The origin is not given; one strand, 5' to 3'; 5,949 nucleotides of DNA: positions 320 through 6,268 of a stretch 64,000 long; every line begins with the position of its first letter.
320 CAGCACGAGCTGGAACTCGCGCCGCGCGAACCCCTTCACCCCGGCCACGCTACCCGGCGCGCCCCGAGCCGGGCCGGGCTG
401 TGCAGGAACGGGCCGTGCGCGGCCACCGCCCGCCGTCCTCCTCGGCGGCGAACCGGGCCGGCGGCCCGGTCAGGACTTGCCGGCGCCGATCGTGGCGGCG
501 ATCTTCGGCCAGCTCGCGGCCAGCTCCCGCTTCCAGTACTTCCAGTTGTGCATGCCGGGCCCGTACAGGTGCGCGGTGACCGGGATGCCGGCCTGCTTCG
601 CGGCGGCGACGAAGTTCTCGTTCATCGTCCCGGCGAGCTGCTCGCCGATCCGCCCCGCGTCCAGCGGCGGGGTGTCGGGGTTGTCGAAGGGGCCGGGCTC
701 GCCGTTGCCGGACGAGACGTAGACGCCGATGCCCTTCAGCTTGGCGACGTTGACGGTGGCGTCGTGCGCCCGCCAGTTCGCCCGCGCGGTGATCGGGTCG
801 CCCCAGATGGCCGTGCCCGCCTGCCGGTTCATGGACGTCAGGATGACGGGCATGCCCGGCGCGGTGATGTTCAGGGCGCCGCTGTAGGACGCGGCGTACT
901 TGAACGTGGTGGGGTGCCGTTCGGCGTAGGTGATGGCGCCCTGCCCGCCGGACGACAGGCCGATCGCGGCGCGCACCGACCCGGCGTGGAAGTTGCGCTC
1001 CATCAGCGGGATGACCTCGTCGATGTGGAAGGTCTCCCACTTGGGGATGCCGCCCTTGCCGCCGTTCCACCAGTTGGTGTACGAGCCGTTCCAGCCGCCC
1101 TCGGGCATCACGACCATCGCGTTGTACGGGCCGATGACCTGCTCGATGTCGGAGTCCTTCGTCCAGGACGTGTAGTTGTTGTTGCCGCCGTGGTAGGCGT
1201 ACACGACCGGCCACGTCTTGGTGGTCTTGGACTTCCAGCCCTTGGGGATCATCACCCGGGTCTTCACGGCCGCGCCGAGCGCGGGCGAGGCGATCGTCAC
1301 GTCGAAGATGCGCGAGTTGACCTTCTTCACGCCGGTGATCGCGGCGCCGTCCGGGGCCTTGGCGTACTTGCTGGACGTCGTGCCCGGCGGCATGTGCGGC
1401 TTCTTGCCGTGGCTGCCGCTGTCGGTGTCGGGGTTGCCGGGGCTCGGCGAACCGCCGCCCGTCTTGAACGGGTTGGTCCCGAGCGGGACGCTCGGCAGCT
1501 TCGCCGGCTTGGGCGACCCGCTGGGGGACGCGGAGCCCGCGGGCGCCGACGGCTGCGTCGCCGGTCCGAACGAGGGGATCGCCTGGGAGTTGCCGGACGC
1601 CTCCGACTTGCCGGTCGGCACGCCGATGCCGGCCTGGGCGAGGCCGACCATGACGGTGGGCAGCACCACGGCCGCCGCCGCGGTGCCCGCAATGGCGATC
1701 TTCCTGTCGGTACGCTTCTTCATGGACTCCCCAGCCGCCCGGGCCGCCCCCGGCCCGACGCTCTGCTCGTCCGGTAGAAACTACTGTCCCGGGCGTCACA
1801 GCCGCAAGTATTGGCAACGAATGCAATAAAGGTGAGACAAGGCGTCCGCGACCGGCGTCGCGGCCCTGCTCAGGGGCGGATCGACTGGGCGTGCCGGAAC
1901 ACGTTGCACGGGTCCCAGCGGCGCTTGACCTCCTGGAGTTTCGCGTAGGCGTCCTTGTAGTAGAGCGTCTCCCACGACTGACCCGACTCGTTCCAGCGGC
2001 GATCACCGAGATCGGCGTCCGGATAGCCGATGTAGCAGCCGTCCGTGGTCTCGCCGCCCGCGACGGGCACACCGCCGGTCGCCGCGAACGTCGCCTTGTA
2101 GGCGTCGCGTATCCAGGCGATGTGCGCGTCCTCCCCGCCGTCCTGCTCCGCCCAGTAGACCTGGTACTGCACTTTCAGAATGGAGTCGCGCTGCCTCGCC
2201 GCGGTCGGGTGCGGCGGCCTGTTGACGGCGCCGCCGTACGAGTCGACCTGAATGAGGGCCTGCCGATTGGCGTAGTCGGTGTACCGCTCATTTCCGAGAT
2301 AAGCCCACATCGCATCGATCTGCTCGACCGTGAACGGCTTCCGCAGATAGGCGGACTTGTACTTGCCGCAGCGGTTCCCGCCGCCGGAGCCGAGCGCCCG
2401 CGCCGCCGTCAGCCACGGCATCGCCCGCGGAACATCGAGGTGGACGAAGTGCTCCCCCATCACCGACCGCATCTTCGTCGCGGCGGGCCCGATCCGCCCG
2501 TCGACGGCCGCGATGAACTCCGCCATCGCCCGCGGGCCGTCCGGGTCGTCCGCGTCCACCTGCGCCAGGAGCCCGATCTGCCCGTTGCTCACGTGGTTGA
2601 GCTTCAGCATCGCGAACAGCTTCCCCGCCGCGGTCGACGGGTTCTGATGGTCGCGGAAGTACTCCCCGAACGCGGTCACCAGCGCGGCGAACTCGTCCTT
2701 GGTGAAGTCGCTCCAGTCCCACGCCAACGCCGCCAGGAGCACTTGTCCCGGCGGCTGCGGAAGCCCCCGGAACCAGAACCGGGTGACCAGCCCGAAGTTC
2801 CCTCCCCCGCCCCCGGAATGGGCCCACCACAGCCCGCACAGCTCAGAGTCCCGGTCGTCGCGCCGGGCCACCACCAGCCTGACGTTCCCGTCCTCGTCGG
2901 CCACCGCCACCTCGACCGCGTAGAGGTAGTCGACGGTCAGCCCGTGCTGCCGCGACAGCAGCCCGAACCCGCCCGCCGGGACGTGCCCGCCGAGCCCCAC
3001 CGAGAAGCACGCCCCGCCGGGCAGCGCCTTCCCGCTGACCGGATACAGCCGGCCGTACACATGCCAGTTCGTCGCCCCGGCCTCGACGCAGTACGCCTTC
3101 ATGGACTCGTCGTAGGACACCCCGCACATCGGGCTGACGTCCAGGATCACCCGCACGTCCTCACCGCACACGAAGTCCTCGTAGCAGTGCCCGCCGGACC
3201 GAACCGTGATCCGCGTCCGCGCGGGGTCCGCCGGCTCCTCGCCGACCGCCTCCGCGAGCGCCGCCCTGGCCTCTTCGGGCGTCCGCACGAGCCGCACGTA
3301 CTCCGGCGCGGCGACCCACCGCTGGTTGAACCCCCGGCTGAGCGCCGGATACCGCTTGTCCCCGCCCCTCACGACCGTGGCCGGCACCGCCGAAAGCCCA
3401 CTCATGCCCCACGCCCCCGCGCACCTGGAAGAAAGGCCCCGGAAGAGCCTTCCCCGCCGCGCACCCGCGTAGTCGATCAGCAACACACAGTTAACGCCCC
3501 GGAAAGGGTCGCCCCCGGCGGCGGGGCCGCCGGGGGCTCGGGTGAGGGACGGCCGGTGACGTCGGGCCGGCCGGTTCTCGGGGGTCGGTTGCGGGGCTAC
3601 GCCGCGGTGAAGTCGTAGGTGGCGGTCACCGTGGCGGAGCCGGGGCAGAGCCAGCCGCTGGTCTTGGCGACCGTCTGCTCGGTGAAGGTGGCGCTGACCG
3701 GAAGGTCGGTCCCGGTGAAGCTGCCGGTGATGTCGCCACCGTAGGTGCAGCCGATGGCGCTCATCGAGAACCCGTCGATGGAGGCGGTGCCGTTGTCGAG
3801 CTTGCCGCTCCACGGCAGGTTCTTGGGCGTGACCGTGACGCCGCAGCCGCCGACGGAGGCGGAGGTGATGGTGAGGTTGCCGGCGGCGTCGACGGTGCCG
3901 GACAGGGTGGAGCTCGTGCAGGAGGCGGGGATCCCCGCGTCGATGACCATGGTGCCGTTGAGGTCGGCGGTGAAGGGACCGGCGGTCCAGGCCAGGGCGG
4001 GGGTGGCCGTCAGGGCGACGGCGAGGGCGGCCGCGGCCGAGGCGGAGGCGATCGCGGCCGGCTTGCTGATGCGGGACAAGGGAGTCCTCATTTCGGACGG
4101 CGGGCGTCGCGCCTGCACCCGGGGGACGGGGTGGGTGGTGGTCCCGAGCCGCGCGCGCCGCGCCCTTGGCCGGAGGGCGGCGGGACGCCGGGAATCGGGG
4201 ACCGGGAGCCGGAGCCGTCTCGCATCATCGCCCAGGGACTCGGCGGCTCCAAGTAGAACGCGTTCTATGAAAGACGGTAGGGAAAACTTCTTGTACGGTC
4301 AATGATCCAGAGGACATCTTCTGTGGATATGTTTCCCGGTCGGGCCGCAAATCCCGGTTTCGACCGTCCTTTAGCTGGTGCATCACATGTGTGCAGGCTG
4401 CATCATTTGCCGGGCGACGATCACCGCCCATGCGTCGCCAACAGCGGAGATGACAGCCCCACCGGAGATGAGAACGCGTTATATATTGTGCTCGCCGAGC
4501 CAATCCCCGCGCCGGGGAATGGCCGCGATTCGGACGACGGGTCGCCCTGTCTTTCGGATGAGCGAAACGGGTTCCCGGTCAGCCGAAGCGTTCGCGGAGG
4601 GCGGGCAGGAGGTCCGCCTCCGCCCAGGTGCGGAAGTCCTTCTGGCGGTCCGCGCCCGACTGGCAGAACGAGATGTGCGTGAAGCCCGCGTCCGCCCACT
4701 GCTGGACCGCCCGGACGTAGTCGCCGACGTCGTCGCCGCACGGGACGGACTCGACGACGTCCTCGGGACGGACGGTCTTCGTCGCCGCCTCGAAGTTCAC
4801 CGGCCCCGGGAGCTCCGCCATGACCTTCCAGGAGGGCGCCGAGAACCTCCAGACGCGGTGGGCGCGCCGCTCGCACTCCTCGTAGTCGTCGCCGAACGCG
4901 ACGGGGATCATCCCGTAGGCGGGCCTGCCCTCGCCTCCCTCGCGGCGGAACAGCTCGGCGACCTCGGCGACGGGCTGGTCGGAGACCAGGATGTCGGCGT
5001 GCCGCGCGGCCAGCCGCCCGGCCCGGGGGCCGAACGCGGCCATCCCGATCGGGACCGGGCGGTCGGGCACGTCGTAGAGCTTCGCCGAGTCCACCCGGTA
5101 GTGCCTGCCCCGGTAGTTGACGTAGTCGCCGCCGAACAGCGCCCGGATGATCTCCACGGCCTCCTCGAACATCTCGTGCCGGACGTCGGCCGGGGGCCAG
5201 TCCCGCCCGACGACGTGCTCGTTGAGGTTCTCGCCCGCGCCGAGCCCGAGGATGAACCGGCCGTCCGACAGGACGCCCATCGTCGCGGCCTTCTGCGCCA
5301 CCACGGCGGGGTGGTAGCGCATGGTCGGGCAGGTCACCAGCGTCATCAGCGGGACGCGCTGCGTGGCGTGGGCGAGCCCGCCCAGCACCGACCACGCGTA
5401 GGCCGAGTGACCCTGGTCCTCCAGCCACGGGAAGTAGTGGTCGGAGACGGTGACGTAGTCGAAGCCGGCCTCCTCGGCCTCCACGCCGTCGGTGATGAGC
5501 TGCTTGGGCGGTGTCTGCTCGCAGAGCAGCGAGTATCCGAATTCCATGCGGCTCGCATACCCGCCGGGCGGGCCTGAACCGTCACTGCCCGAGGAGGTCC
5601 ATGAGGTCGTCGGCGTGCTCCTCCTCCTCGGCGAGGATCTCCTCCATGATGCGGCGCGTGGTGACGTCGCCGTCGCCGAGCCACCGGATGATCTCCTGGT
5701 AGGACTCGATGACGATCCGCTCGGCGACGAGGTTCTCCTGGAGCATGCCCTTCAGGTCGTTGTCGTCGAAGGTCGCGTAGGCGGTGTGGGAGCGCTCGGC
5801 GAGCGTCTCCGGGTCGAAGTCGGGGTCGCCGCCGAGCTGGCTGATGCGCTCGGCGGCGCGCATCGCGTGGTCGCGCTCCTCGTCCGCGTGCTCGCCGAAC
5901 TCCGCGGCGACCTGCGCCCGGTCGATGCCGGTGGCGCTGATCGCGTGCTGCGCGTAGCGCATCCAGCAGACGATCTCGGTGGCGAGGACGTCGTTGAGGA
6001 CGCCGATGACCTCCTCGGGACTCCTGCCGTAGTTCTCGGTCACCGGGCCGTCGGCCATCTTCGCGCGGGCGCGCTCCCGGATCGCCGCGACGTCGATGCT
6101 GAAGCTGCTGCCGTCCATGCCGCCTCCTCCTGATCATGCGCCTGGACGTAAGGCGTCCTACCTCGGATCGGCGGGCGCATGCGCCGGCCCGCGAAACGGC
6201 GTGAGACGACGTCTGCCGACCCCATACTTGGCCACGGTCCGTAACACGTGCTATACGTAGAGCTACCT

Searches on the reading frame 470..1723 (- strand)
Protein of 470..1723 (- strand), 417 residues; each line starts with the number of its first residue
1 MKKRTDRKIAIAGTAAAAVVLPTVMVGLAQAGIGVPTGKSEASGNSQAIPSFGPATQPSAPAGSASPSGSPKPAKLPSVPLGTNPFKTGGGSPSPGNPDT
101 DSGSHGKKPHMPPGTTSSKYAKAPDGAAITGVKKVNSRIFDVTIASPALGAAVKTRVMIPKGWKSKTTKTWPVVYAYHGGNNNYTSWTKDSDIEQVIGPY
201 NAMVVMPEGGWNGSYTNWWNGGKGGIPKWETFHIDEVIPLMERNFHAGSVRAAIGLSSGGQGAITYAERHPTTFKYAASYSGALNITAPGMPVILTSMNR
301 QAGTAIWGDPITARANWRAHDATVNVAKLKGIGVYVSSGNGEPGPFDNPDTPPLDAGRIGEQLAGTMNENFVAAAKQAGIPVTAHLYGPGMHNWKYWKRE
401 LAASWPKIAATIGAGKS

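Call 48: search_protein_families(library=pfam, proteins=[window:470-1723:-], max_evalue=0.001)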
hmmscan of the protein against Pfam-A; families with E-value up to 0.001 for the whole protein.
window:470-1723:- (417 aa): 1 family
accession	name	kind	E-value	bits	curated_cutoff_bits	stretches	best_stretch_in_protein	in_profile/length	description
PF00756.26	Esterase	-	6e-33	115.1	22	1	146-405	1-248/251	Putative esterase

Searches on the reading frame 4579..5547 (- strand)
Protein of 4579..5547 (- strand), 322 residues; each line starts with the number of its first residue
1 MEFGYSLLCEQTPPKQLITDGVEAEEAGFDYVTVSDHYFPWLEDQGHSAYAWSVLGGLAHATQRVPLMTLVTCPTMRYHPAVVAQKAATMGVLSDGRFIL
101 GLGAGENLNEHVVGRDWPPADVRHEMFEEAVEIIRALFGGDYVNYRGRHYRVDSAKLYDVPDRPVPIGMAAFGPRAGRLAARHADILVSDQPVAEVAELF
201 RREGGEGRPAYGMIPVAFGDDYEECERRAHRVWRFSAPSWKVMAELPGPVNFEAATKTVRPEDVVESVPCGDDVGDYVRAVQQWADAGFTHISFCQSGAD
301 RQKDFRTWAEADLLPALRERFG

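Call 48: search_protein_families(library=pfam, proteins=[window:4579-5547:-], max_evalue=0.001)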
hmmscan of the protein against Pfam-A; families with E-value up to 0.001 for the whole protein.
window:4579-5547:- (322 aa): 1 family
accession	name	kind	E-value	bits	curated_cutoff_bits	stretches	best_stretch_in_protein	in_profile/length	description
PF00296.26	Bac_luciferase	-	5.4e-46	157.8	27.9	1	1-236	1-248/314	Luciferase-like monooxygenase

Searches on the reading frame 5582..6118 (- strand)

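Call 48: search_protein_families(library=pfam, proteins=[window:5582-6118:-], max_evalue=0.001)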
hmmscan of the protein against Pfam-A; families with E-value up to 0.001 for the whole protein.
window:5582-6118:- (178 aa): 4 families
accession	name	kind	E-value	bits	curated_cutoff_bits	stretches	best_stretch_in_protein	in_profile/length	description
PF00210.30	Ferritin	-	1.3e-26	93.7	24.5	1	40-177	3-137/142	Ferritin-like domain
PF02915.23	Rubrerythrin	-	1.6e-09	38.7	22.8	1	53-175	15-136/137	Rubrerythrin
PF05974.18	DUF892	-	5.1e-06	27.1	23.7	1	64-176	30-150/159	Domain of unknown function (DUF892)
PF09537.16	DUF2383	-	0.00028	21.5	30.8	1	62-145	24-110/111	Domain of unknown function (DUF2383)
